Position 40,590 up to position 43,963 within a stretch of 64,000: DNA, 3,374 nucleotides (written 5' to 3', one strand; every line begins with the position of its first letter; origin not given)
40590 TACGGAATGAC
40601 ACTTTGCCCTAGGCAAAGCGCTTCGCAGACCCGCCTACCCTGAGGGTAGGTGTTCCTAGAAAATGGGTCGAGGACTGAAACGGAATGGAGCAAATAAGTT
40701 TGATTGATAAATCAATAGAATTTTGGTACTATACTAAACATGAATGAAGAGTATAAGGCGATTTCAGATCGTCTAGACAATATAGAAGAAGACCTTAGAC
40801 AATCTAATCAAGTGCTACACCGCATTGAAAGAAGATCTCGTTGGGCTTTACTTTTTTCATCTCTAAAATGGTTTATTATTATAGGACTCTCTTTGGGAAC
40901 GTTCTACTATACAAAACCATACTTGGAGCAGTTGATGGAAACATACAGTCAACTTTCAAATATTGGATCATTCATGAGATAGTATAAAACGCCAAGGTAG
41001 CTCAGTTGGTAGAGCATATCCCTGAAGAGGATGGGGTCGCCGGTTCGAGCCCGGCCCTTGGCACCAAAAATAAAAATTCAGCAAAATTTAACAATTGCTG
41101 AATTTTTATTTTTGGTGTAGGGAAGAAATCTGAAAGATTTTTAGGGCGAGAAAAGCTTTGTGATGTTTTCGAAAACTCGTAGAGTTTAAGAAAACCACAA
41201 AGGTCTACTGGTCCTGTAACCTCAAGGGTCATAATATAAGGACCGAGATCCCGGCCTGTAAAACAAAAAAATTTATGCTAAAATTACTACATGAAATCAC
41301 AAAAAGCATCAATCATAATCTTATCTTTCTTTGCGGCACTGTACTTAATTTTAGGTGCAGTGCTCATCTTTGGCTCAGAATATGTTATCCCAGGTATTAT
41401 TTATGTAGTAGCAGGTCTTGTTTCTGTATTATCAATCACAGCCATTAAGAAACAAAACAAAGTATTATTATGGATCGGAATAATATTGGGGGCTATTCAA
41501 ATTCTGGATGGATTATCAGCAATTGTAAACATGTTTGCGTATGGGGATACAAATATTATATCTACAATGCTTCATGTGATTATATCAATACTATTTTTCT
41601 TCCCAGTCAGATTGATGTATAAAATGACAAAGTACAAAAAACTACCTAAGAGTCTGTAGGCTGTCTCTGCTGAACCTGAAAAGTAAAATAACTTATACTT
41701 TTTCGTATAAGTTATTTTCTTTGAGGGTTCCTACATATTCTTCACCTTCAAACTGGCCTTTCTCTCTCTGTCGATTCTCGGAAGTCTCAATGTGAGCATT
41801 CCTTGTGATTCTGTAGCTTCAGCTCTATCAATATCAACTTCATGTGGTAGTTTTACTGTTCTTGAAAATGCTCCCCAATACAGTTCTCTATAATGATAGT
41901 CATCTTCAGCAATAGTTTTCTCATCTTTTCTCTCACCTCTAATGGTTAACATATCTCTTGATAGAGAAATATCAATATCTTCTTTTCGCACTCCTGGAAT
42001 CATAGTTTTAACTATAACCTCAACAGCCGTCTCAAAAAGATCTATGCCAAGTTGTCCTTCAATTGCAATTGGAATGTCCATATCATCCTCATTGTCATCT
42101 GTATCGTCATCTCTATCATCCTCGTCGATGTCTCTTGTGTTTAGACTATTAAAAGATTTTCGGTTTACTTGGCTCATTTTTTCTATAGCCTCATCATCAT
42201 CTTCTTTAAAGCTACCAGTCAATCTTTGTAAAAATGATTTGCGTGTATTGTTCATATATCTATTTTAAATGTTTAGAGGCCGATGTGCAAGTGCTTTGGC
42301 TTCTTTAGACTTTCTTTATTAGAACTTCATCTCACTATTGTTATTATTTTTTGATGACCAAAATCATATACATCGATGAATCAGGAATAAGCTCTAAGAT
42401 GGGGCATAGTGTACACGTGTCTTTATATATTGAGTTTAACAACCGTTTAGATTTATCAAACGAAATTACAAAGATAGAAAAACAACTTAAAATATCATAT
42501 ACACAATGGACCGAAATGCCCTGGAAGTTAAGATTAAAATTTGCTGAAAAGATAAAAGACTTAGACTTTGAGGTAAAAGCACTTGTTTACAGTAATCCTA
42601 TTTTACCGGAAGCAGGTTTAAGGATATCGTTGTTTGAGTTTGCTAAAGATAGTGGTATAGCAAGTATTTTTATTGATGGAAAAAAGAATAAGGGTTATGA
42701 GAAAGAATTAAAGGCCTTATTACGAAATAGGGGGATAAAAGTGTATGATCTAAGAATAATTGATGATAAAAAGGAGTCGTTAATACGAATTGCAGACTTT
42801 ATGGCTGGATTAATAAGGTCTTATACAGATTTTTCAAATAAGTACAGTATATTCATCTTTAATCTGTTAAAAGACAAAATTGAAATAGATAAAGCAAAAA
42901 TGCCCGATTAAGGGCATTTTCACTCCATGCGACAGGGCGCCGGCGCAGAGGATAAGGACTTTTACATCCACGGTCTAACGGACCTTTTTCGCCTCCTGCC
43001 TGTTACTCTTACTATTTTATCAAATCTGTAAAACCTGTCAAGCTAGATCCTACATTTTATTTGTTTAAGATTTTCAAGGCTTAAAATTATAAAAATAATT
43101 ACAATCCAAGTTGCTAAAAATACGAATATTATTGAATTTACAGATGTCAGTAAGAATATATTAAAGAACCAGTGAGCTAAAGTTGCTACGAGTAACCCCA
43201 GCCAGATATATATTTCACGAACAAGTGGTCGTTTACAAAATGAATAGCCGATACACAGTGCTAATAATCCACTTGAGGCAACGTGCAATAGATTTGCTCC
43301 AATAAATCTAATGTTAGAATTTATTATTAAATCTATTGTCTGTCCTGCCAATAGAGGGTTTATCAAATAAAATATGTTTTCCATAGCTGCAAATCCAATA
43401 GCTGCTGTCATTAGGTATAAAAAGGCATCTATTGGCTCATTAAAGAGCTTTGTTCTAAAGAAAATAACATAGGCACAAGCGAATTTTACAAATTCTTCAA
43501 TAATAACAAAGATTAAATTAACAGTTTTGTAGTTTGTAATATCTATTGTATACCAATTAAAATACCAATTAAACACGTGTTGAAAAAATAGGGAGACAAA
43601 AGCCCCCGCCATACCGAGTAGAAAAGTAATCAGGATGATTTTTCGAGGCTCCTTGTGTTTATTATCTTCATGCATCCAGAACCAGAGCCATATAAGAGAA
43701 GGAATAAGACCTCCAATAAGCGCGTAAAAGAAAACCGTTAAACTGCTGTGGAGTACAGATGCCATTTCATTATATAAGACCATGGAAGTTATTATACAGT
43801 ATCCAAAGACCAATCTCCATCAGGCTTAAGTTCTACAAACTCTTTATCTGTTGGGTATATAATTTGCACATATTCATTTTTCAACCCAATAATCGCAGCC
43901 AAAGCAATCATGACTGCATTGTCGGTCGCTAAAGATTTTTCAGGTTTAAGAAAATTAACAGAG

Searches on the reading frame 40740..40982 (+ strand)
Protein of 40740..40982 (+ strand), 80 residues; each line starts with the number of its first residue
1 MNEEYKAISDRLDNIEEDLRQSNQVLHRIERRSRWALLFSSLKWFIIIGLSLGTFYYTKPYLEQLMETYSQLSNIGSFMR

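Call 65: search_protein_families(library=pfam, proteins=[window:40740-40982:+], max_evalue=0.01)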
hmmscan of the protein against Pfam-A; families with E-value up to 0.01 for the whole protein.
window:40740-40982:+ (80 aa): 1 family
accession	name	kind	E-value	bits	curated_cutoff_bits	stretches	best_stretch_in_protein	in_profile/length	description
PF12352.13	V-SNARE_C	-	0.0098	16.6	27.1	0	6-32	39-65/66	Snare region anchored in the vesicle membrane C-terminus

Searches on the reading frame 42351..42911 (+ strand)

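Call 18: search_protein_families(library=pfam, proteins=[window:42351-42911:+], max_evalue=0.001)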
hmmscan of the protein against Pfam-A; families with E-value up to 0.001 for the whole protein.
window:42351-42911:+ (186 aa): 1 family
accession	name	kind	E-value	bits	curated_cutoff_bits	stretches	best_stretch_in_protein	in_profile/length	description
PF12686.12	DUF3800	-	1.3e-06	29.6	21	1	5-156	1-147/149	Protein of unknown function (DUF3800)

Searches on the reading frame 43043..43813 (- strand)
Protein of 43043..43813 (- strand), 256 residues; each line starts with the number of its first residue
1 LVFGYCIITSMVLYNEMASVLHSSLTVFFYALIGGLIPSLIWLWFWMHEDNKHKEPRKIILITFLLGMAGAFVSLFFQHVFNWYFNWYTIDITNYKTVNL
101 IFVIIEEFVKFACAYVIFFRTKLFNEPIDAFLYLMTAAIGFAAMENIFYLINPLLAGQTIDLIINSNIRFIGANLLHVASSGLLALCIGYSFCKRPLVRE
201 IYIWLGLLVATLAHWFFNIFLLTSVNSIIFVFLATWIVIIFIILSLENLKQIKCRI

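Call 18: search_protein_families(library=pfam, proteins=[window:43043-43813:-], max_evalue=0.001)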
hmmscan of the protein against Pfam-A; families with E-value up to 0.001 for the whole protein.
window:43043-43813:- (256 aa): 1 family
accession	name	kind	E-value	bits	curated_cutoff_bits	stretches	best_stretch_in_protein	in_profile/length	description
PF13367.11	PrsW-protease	-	1.4e-24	87.2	23.5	1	55-242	1-194/196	PrsW family intramembrane metalloprotease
